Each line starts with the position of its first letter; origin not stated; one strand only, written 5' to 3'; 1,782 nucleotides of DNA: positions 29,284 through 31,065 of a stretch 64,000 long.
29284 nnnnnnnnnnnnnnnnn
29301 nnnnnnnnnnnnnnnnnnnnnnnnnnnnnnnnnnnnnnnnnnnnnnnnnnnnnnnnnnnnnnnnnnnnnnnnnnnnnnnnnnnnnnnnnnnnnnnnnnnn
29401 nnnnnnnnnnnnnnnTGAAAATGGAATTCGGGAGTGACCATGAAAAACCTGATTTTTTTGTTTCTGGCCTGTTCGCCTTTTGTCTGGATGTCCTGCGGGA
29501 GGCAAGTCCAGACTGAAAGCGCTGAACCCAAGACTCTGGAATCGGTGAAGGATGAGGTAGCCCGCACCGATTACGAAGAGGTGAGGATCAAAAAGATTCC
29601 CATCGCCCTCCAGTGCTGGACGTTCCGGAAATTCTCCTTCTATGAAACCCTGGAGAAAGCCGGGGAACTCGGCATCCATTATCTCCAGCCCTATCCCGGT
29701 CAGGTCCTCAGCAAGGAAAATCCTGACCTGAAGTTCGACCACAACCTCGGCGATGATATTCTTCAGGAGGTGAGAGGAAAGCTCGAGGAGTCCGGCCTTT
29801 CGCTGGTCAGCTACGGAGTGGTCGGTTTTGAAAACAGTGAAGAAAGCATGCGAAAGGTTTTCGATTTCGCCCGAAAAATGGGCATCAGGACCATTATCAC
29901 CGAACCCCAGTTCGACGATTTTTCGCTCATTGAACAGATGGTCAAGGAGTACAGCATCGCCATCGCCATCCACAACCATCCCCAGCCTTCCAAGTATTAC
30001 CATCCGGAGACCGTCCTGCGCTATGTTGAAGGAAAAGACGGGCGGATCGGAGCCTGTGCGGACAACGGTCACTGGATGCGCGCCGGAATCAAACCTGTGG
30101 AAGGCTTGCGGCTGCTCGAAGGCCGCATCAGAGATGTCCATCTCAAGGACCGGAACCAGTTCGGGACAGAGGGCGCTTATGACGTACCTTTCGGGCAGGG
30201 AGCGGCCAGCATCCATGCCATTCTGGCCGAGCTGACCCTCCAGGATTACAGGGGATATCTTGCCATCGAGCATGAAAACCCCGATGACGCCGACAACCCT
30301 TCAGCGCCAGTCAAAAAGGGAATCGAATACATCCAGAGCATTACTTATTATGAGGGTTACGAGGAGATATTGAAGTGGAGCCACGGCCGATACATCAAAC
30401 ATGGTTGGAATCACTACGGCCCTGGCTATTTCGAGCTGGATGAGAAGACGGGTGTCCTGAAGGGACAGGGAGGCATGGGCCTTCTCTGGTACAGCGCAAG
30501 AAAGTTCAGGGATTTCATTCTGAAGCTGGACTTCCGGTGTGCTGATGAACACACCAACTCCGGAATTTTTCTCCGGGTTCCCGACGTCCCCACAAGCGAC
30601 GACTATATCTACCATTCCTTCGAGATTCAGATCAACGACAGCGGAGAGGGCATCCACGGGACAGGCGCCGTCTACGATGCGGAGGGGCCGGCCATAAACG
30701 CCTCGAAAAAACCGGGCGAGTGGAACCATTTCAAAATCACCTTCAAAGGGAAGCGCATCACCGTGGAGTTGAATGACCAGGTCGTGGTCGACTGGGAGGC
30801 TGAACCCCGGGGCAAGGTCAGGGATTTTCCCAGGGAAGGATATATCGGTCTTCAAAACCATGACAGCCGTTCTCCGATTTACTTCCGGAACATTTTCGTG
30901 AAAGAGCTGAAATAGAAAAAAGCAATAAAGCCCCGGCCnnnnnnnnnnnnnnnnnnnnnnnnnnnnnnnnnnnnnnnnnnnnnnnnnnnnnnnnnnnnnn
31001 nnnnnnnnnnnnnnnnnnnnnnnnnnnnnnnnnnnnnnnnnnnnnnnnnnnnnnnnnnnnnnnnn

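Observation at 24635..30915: Oxidative glycoside-cleavage-like module built around a nucleoside-type (NupG family) transporter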

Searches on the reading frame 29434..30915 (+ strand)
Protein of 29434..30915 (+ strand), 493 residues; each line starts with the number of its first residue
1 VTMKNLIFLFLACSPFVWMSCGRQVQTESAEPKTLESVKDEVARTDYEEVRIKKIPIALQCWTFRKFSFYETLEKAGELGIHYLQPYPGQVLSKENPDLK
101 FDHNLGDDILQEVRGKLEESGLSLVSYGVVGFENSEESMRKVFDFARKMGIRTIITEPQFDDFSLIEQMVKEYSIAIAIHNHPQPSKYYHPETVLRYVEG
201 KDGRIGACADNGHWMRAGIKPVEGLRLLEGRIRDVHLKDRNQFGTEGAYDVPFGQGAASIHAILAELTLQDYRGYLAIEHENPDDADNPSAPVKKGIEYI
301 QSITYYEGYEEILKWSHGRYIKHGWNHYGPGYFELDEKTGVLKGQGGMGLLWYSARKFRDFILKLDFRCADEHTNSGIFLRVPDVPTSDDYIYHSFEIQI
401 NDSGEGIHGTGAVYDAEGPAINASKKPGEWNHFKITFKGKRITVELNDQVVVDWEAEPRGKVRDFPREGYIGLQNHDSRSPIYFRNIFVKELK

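Call 5: search_protein_families(library=pfam, proteins=[window:29434-30915:+], max_evalue=0.01)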
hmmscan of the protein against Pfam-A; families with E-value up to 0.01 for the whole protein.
window:29434-30915:+ (493 aa): 3 families
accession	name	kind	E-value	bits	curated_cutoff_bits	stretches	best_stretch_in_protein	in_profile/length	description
PF06439.18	3keto-disac_hyd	-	1e-38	133.7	26.8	1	324-490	13-187/187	3-keto-disaccharide hydrolase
PF01261.30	AP_endonuc_2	-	8.9e-17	62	31.1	1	75-302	3-248/249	Xylose isomerase-like TIM barrel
PF20407.5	DUF1583_N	-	0.00081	19.6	22.9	1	424-459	85-120/150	Domain of unknown function (DUF1583_N)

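Call 6: search_protein_families(library=ncbifam, proteins=[window:29434-30915:+], max_evalue=0.01)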
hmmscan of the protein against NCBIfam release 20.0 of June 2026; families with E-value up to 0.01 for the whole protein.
window:29434-30915:+ (493 aa): 4 families
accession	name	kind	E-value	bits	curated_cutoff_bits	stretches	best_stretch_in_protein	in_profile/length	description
TIGR04379.1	myo_inos_iolE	equivalog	6.6e-10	39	290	1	166-303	138-289/290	myo-inosose-2 dehydratase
TIGR00542.1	hxl6Piso_put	equivalog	7.4e-07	28.8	272.15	1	225-301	197-269/279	L-ribulose-5-phosphate 3-epimerase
NF009689.0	PRK13210.1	subfamily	4.5e-06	26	200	1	223-302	196-277/286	L-ribulose-5-phosphate 3-epimerase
NF009688.0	PRK13209.1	subfamily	0.0005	19.1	317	0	224-302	201-275/286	L-ribulose-5-phosphate 3-epimerase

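Call 9: search_solved_structures(query=window:29434-30915:+, max_evalue=0.001)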
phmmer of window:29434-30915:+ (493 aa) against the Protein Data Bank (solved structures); distinct sequences matched with E-value up to 0.001: 11.
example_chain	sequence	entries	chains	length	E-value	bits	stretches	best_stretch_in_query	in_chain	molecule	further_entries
3p6l_A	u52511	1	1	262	1.1e-47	166.2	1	57-300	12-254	Sugar phosphate isomerase/epimerase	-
4kw2_A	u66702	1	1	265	8e-40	140.2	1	57-302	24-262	Uncharacterized protein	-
3lmz_A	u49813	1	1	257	1.1e-21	80.4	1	62-303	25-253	Putative sugar isomerase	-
3s5q_A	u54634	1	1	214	6.5e-13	51.5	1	338-492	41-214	Putative glycosylhydrolase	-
3imm_A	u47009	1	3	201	1.5e-12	50.3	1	335-491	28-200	Putative secreted glycosylhydrolase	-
3h3l_A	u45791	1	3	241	3e-07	32.8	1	343-455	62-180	PUTATIVE SUGAR HYDROLASE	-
3wqo_A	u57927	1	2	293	3.4e-05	26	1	156-301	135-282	Uncharacterized protein MJ1311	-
4jqt_A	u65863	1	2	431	7.5e-05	24.9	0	340-416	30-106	putative glycosyl hydrolase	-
4qhz_A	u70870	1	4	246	7.8e-05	24.8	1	324-491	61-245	putative glycosyl hydrolase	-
8v31_A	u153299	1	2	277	0.00012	24.2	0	345-454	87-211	Glycosyl hydrolase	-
8z1i_A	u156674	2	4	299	0.00085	21.4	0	198-286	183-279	Art22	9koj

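Call 20: find_homologous_proteins(query=window:29434-30915:+, max_evalue=1e-10)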
Query window:29434-30915:+ (493 aa): 1393 proteins with E <= 1e-10 among 8000 candidates; the best 120 are listed.
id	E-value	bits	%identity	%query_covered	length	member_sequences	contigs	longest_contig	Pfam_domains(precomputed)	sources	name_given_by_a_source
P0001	0.0e+0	1155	100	100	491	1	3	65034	PF01261.31,PF06439.19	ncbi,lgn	-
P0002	1.1e-259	881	74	100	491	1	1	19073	PF01261.31,PF06439.19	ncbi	-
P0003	2.3e-256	870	74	100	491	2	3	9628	PF01261.31,PF06439.19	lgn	-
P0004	2.3e-251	853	72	100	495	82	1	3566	PF01261.31,PF06439.19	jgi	-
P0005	1.1e-248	844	73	99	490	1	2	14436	PF01261.31,PF06439.19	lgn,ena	-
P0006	1.2e-248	844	72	100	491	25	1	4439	PF01261.31,PF06439.19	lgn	-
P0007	2.9e-248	843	71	100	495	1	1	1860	PF01261.31,PF06439.19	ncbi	-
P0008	7.2e-247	838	73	99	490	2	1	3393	PF01261.31,PF06439.19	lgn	-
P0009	3.9e-246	836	71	99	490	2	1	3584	PF01261.31,PF06439.19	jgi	-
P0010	5.2e-246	835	71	100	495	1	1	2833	PF01261.31,PF06439.19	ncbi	-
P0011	1.7e-245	834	72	99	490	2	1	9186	PF01261.31,PF06439.19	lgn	-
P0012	2.6e-245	833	71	100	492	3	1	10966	PF01261.31,PF06439.19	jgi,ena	-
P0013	2.9e-245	833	71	100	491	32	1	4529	PF01261.31,PF06439.19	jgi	-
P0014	9.3e-245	831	70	100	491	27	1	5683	PF01261.31,PF06439.19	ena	-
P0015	3.3e-244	829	71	100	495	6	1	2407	PF01261.31,PF06439.19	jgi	jgi:sugar phosphate isomerase/epimerase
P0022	2.5e-239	813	70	99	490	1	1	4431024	PF01261.31,PF06439.19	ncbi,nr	ncbi:MAG: DUF1080 domain-containing protein [Candidatus Aminicenantes bacterium]|nr:MAG: DUF1080 dom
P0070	6.5e-220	749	69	92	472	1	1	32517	PF01261.31,PF06439.19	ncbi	ncbi:family 16 glycoside hydrolase [Candidatus Latescibacterota bacterium]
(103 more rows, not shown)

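Call 21: find_encoding_contigs(protein=P0001, flank=10000, max_places=3)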
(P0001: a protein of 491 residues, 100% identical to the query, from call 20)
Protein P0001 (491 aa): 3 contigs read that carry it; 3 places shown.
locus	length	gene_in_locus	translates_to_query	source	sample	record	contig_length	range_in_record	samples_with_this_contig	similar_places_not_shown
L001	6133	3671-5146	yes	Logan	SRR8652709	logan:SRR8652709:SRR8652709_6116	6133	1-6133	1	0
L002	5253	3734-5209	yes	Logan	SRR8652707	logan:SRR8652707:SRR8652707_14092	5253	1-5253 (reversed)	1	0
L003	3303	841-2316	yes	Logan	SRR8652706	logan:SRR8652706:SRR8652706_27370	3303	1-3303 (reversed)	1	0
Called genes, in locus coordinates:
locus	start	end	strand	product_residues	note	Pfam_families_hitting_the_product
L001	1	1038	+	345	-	?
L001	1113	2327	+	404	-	PF01306:LacY_symp (weak), PF03825:Nuc_H_symport, PF07690:MFS_1, PF12832:MFS_1_like, PF07690:MFS_1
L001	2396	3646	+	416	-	PF01408:GFO_IDH_MocA, PF22725:GFO_IDH_MocA_C3 (weak)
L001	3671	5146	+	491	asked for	PF01261:AP_endonuc_2, PF06439:3keto-disac_hyd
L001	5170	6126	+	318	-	PF07313:AmiA-like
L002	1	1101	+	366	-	?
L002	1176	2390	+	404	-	PF01306:LacY_symp (weak), PF03825:Nuc_H_symport, PF07690:MFS_1, PF12832:MFS_1_like, PF07690:MFS_1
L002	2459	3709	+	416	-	PF01408:GFO_IDH_MocA, PF22725:GFO_IDH_MocA_C3 (weak)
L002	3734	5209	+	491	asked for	PF01261:AP_endonuc_2, PF06439:3keto-disac_hyd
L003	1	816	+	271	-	?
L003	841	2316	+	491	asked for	PF01261:AP_endonuc_2, PF06439:3keto-disac_hyd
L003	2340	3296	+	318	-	PF07313:AmiA-like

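Call 22: find_encoding_contigs(protein=P0022, flank=10000, max_places=2)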
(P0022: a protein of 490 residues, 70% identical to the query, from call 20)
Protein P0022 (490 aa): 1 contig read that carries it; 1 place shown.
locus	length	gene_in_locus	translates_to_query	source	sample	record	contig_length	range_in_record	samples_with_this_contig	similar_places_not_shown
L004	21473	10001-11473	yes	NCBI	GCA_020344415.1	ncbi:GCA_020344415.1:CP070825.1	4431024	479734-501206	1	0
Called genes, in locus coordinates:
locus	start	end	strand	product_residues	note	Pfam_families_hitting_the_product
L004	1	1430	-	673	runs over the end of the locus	-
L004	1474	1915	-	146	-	-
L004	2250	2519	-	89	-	-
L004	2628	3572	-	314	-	PF00596:Aldolase_II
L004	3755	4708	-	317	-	PF02424:ApbE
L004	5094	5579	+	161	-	PF07681:DoxX (weak)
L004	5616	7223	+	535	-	PF01408:GFO_IDH_MocA, PF02894:GFO_IDH_MocA_C (faint), PF22725:GFO_IDH_MocA_C3 (faint)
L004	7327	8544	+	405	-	PF01306:LacY_symp, PF03825:Nuc_H_symport, PF07690:MFS_1, PF12832:MFS_1_like, PF07690:MFS_1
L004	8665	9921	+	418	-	PF01408:GFO_IDH_MocA, PF22725:GFO_IDH_MocA_C3 (weak)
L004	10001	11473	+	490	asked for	PF01261:AP_endonuc_2, PF06439:3keto-disac_hyd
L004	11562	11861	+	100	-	PF01235:Na_Ala_symp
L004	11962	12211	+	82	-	PF05193:Peptidase_M16_C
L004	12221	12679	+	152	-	-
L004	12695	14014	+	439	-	PF00675:Peptidase_M16 (weak), PF05193:Peptidase_M16_C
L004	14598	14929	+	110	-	PF13620:CarboxypepD_reg, PF13715:CarbopepD_reg_2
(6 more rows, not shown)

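Call 23: find_encoding_contigs(protein=P0070, flank=10000, max_places=2)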
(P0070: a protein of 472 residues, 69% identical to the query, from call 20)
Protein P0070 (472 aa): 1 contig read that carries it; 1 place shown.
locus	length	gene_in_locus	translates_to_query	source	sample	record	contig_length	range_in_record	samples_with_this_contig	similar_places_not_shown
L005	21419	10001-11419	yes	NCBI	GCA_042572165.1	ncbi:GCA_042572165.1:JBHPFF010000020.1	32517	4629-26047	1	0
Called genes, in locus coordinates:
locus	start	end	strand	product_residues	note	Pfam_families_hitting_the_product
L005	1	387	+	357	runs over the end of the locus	PF25917:BSH_RND (weak), PF25973:BSH_CzcB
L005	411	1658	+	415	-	PF12704:MacB_PCD, PF02687:FtsX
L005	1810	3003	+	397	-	PF12704:MacB_PCD, PF02687:FtsX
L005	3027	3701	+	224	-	PF00005:ABC_tran, PF02463:SMC_N (faint), PF13304:AAA_21 (faint)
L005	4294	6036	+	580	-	PF05048:NosD (faint), PF13229:Beta_helix (weak)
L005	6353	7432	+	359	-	PF01208:URO-D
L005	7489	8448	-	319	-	PF03069:FmdA_AmdA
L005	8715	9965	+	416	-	PF01408:GFO_IDH_MocA, PF22725:GFO_IDH_MocA_C3 (weak)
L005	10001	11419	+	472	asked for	PF01261:AP_endonuc_2, PF06439:3keto-disac_hyd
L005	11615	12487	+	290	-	PF12740:PETase (faint), PF12146:Hydrolase_4, PF00561:Abhydrolase_1, PF12697:Abhydrolase_6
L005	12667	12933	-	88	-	-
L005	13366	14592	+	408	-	PF02746:MR_MLE_N, PF13378:MR_MLE_C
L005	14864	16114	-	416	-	-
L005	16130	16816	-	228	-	PF02463:SMC_N (faint), PF00005:ABC_tran, PF13304:AAA_21 (faint)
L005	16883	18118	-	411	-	PF02687:FtsX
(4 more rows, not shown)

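Call 71: list_cluster_members(proteins=[P0001, P0241, P0121])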
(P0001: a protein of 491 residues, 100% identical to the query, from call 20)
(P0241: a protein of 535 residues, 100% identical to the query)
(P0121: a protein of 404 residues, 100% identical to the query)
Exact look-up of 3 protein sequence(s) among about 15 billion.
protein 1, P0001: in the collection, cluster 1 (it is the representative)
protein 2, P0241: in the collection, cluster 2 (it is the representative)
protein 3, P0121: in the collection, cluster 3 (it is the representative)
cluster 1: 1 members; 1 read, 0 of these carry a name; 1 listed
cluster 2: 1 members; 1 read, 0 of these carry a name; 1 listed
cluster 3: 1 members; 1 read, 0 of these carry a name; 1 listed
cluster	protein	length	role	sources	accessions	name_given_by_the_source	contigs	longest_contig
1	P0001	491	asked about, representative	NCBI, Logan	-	-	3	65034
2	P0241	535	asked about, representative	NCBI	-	-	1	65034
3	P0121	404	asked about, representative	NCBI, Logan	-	-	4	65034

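Call 77: predict_structure(alignment_id=A3)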
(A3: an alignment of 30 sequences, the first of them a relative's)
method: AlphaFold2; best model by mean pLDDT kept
length: 491 residues; sequences in the alignment: 30
mean_pLDDT: 86.9   pTM: 0.84
mean pLDDT of the five models: 86.9, 86.9, 82.1, 79.9, 78.3
residues with pLDDT >= 90: 279; 70-90: 165; 50-70: 39; < 50: 8
segments of 3 or more residues with pLDDT < 50: 20-27
pLDDT, mean of each block of 10 residues (from residue 1): 69 59 43 84 88 94 96 96 95 94 95 97 91 94 96 90 93 93 78 86 93 91 91 94 86 93 93 93 92 95 91 70 62 81 72 89 93 89 72 86 91 92 91 94 97 83 84 81 92 81
secondary structure, 60 per line:
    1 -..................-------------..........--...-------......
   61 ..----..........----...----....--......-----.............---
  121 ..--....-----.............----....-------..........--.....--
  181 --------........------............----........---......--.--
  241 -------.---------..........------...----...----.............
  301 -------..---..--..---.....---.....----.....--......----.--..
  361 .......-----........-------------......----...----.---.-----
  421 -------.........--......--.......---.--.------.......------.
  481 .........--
elements in order: H2-19 H33-42 E55-58 H59-62 H67-76 E81-83 E88-91 E94-99 H105-117 E125-128 H134-146 E151-154 H162-171 E174-178 H189-196 E203-208 H209-214 H219-226 E230-235 H258-267 E274-276 H288-300 E322-326 E330-334 E339-343 E346-351 E359-367 E373-380 E394-399 E428-436 E439-444 E447-453 E467-473 E480-489

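Call 79: fold_search(model_id=the predicted structure, library=pdb)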
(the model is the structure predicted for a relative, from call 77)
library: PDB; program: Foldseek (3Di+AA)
matches with E <= 10: 1937; with E <= 0.001: 446
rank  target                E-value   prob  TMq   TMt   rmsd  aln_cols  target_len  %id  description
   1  3p6l                  7.9e-24  1.00  0.48  0.88   2.1       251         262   33  Crystal structure of a Sugar phosphate isomerase/epimerase (BDI_1903) from Parabacteroides distasonis ATCC 8503 at 1.85  (released 2010-12-08)
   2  3lmz                  2.4e-20  1.00  0.46  0.86   2.6       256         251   25  Crystal structure of Putative sugar isomerase. (YP_001305105.1) from Parabacteroides distasonis ATCC 8503 at 1.44 A reso (released 2010-02-23)
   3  4kw2                  1.6e-18  1.00  0.42  0.81   4.1       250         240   30  Crystal structure of a Putative uncharacterized protein (BDI_1873) from Parabacteroides distasonis ATCC 8503 at 2.32 A r (released 2013-07-03)
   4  3s5q                  4.9e-14  1.00  0.31  0.68   4.6       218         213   28  Crystal structure of a putative glycosyl hydrolase (BDI_2473) from Parabacteroides distasonis ATCC 8503 at 1.85 A resolu (released 2011-06-15)
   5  3imm_A                4.3e-13  1.00  0.29  0.69   3.4       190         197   30  Crystal structure of Putative glycosyl hydrolase (YP_001301887.1) from Parabacteroides distasonis ATCC 8503 at 2.00 A  (released 2009-08-18)
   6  3tva_A                9.0e-13  1.00  0.40  0.67   4.2       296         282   18  Crystal Structure of Xylose isomerase domain protein from Planctomyces limnophilus (released 2011-10-05)
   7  3u1x_A                9.6e-13  1.00  0.31  0.65   4.2       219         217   23  Crystal structure of a putative glycosyl hydrolase (BDI_1869) from Parabacteroides distasonis ATCC 8503 at 1.70 A reso (released 2011-10-26)
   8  3h3l_B                1.5e-12  1.00  0.29  0.60   5.6       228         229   22  Crystal structure of PUTATIVE SUGAR HYDROLASE (YP_001304206.1) from Parabacteroides distasonis ATCC 8503 at 1.59 A res (released 2009-04-28)
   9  3h3l_C                2.0e-12  1.00  0.31  0.64   4.7       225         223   23  Crystal structure of PUTATIVE SUGAR HYDROLASE (YP_001304206.1) from Parabacteroides distasonis ATCC 8503 at 1.59 A res (released 2009-04-28)
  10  9koj_A                2.1e-12  1.00  0.42  0.72   3.8       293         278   17  Crystal structure of the isomerase Art22 (released 2025-07-30)
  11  8v31_C                3.3e-12  1.00  0.31  0.58   4.7       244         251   26  Structure of Alistipes sp. 3-Keto-2-hydroxy-glucal-hydratase AL2 (released 2024-06-19)
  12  3u1x_B                5.3e-12  1.00  0.29  0.61   5.0       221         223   19  Crystal structure of a putative glycosyl hydrolase (BDI_1869) from Parabacteroides distasonis ATCC 8503 at 1.70 A reso (released 2011-10-26)
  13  4jqt_A                9.3e-12  1.00  0.33  0.37   3.7       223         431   22  Crystal structure of a putative glycosyl hydrolase (BT3469) from Bacteroides thetaiotaomicron VPI-5482 at 2.49 A resol (released 2013-04-17)
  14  8z1i_B                1.0e-11  1.00  0.42  0.73   3.6       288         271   17  Crystal structure of the isomerase Art22 with ethylene glycol (released 2025-04-16)
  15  1i60                  1.2e-11  1.00  0.41  0.68   4.7       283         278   15  Structural genomics, IOLI protein (released 2002-03-13)
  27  8rr2_A                3.5e-11  1.00  0.31  0.57   5.2       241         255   22  3-keto-glycoside eliminase/hydratase in komplex with alpha-3-keto-glucose (released 2024-08-07)
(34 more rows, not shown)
